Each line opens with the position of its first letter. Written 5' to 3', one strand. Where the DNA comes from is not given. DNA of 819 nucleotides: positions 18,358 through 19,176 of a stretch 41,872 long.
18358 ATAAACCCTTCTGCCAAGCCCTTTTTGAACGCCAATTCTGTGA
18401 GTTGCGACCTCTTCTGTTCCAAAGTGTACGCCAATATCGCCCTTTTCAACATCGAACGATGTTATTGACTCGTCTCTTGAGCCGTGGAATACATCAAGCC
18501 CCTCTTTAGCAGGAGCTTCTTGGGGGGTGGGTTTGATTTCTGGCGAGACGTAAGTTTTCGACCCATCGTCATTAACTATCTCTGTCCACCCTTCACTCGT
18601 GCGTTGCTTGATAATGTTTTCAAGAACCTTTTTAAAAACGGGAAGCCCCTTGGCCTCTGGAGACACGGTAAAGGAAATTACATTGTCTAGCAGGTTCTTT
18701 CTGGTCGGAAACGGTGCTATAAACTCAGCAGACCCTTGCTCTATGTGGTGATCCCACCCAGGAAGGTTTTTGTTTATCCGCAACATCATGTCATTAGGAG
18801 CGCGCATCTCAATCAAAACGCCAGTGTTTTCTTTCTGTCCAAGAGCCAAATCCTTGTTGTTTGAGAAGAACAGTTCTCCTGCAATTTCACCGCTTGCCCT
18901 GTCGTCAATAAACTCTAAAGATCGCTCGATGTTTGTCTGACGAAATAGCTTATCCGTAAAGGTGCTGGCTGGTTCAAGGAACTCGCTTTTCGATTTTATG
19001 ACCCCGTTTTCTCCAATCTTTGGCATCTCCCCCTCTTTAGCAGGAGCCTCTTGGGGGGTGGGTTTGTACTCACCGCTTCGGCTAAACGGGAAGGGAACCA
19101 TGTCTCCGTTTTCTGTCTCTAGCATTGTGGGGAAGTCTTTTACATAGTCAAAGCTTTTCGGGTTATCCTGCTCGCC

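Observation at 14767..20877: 2036-aa internal virion protein built as a polyvalent effector: ParB/Srx-like plus two to three ART-like cassettes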

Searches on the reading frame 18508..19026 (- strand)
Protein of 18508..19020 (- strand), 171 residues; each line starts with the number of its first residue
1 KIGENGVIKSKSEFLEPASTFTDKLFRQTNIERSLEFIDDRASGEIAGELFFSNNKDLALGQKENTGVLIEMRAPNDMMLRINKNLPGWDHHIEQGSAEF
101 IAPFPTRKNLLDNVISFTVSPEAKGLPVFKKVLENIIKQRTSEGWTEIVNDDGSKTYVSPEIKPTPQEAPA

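Call 14: search_protein_families(library=pfam, proteins=[window:18508-19020:-], max_evalue=10)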
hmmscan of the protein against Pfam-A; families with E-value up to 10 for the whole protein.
seq(171 aa): 0 families

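Call 43: search_solved_structures(query=A4, max_evalue=10, show_alignments=3)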
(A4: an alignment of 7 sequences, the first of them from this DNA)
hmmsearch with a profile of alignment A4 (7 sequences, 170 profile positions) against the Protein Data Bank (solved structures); distinct sequences matched with E-value up to 10: 3.
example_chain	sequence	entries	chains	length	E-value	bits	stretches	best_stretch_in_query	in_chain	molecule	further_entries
1o6w_A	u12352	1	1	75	0.04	16.8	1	130-165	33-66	PRE-MRNA PROCESSING PROTEIN PRP40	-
4l22_A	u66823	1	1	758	0.77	12.6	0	15-55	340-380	Phosphorylase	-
1yx0_A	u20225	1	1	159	0.92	12.4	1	115-162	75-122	hypothetical protein ysnE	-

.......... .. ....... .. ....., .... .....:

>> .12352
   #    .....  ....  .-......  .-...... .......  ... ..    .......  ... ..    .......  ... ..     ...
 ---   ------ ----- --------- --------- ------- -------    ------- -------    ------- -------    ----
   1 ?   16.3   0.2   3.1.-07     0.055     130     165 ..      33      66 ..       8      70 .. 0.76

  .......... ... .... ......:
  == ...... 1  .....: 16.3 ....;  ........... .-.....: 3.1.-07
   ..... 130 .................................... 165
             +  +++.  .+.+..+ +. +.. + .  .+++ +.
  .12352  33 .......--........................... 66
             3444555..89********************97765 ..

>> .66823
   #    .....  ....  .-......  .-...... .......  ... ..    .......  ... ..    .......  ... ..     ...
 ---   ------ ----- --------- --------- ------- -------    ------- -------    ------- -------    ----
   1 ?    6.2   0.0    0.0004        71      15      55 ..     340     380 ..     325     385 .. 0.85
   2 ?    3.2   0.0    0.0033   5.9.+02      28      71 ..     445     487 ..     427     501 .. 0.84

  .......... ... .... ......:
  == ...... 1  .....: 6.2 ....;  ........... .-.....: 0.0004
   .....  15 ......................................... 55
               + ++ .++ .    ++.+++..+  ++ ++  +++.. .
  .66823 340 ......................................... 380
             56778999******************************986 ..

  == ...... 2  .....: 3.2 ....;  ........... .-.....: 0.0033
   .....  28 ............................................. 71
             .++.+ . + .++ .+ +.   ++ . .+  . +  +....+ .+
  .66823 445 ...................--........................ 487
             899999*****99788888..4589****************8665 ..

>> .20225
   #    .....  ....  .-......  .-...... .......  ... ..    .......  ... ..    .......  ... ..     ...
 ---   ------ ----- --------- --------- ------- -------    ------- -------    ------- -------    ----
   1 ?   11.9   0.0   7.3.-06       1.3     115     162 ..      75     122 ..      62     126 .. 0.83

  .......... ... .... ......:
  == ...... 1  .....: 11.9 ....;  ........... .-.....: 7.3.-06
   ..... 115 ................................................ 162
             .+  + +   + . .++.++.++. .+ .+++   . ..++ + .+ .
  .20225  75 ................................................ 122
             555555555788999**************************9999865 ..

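Call 45: find_homologous_proteins(query=A4, max_evalue=0.001)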
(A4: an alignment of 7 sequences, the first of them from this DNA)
Query A4 (7 sequences) (170 aa, profile of the alignment): 2 proteins with E <= 0.001 among 872 candidates.
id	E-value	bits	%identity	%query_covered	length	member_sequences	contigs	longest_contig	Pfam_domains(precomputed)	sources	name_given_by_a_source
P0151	2.1e-14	71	29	69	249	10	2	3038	-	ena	-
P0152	5.7e-13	67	29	49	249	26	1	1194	-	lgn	-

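Call 66: predict_structure(alignment_id=A6)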
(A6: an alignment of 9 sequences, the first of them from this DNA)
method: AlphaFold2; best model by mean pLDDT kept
length: 170 residues; sequences in the alignment: 9
mean_pLDDT: 85.7   pTM: 0.81
mean pLDDT of the five models: 85.7, 84.7, 84.1, 83.7, 82.7
residues with pLDDT >= 90: 113; 70-90: 32; 50-70: 7; < 50: 18
segments of 3 or more residues with pLDDT < 50: 1-13, 166-170
pLDDT, mean of each block of 10 residues (from residue 1): 43 70 94 93 80 93 84 95 89 86 92 94 93 96 96 97 61
secondary structure, 60 per line:
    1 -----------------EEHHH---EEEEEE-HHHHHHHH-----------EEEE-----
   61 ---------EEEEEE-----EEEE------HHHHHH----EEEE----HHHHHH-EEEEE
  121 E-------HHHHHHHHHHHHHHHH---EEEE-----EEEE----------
elements in order: E26-31 H33-40 E52-55 E70-75 E81-84 H91-96 E101-104 H109-114 E116-121 H129-144 E148-151 E157-160

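Call 68: fold_search(model_id=the predicted structure, library=pdb)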
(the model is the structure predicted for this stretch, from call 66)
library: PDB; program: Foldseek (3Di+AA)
matches with E <= 10: 514; with E <= 0.001: 0
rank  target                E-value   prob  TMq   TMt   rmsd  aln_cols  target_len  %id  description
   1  8a7e_C                8.1e-02  0.04  0.13  0.03  18.2       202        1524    9  PAPP-A dimer in complex with its inhibitor STC2 (released 2022-11-02)
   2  9dkr_B                4.0e-01  0.03  0.12  0.07  18.0       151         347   10  Crystal structure of CcbD complexed with PCP domain of CcbZ (released 2025-10-01)
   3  7yn2_A                4.0e-01  0.03  0.13  0.08  17.1       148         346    9  Crystal structure of CcbD with methylthiolincosamide (released 2023-08-02)
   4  4dwo                  4.5e-01  0.15  0.18  0.13   8.4        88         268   10  Crystal structure of a haloacid dehalogenase-like hydrolase (Target EFI-900331) from Bacteroides thetaiotaomicron with b (released 2012-03-28)
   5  4zev_B                5.8e-01  0.20  0.19  0.13   5.1        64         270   16  Crystal structure of PfHAD1 in complex with mannose-6-phosphate (released 2015-09-09)
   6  4oo3                  6.2e-01  0.14  0.19  0.09  10.3        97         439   13  Crystal structure of a putative oxidoreductase (PARMER_00841) from Parabacteroides merdae ATCC 43184 at 2.23 A resolutio (released 2014-03-05)
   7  7yn1_A                6.2e-01  0.02  0.13  0.08  16.8       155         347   10  Crystal structure of selenomethionine labeled CcbD (released 2023-08-02)
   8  7yn2_B                6.2e-01  0.02  0.13  0.08  17.0       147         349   11  Crystal structure of CcbD with methylthiolincosamide (released 2023-08-02)
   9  9ld4_A                6.6e-01  0.33  0.31  0.30   4.7        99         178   13  The Apo-form structure of TkoKptA (released 2025-11-12)
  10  2b30_A                7.4e-01  0.20  0.20  0.14   5.3        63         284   11  Initial Crystallographic Structural Analysis of a putative HAD/COF-like hydrolase from Plasmodium vivax (released 2005-09-27)
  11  9ld4_D                7.9e-01  0.28  0.31  0.30   4.8       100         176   12  The Apo-form structure of TkoKptA (released 2025-11-12)
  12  3mpo_D                7.9e-01  0.10  0.21  0.17   8.6        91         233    6  The crystal structure of a hydrolase from Lactobacillus brevis (released 2010-05-12)
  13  4qjb_B                8.4e-01  0.18  0.16  0.11   7.5        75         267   15  Crystal structure of the sugar phosphatase PfHAD1 from Plasmodium falciparum (released 2014-07-02)
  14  5jlt_D                8.4e-01  0.09  0.19  0.26   9.3       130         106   12  The crystal structure of the bacteriophage T4 MotA C-terminal domain in complex with dsDNA reveals a novel protein-DNA (released 2017-05-03)
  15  5mqf_B                9.0e-01  0.05  0.18  0.04  17.3       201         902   10  Cryo-EM structure of a human spliceosome activated for step 2 of splicing (C* complex) (released 2017-03-22)
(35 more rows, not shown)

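Call 70: fold_search(model_id=the predicted structure, library=viral)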
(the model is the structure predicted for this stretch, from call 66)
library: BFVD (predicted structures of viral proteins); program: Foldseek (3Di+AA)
matches with E <= 10: 791; with E <= 0.001: 1
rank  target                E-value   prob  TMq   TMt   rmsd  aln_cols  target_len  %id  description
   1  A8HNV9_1              1.4e-09  1.00  0.53  0.09   9.9       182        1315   25  (no name in the UniProt tables at hand)
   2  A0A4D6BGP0            1.3e-02  0.85  0.38  0.41  10.6       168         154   13  (no name in the UniProt tables at hand)
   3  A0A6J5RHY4            1.4e-02  0.98  0.36  0.55   4.8       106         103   15  Uncharacterized protein [uncultured Caudovirales phage]
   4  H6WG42                1.4e-02  0.63  0.22  0.28  11.4       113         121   11  Uncharacterized protein [Cyanophage S-TIM5]
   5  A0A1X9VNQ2            3.0e-02  0.80  0.30  0.13   5.7       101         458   16  Uncharacterized protein [Mimivirus AB-566-O17]
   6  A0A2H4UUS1            4.3e-02  0.89  0.36  0.18   7.3       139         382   14  Uncharacterized protein [Bodo saltans virus]
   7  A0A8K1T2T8            1.1e-01  0.05  0.13  0.16  14.7       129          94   15  Uncharacterized protein [Megavirus baoshan]
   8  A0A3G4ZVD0            1.2e-01  0.30  0.31  0.14  13.4       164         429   10  DUF4116 domain-containing protein [Dasosvirus sp.]
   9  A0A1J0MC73            1.2e-01  0.08  0.17  0.16  13.8       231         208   11  (no name in the UniProt tables at hand)
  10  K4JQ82                1.6e-01  0.15  0.23  0.23  12.6       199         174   11  (no name in the UniProt tables at hand)
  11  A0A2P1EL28            2.3e-01  0.03  0.12  0.15  15.4       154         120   10  Uncharacterized protein [Moumouvirus australiensis]
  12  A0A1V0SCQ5            2.8e-01  0.08  0.16  0.19  14.8       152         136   10  ACT domain protein [Indivirus ILV1]
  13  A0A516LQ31            2.9e-01  0.03  0.13  0.10  17.6       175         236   10  (no name in the UniProt tables at hand)
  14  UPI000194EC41         3.1e-01  0.06  0.15  0.18  16.2       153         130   10  (no name look-up for this kind of identifier)
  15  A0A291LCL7            3.5e-01  0.21  0.33  0.28   8.7       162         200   15  NAD--protein ADP-ribosyltransferase modA [Shigella phage Sf22]
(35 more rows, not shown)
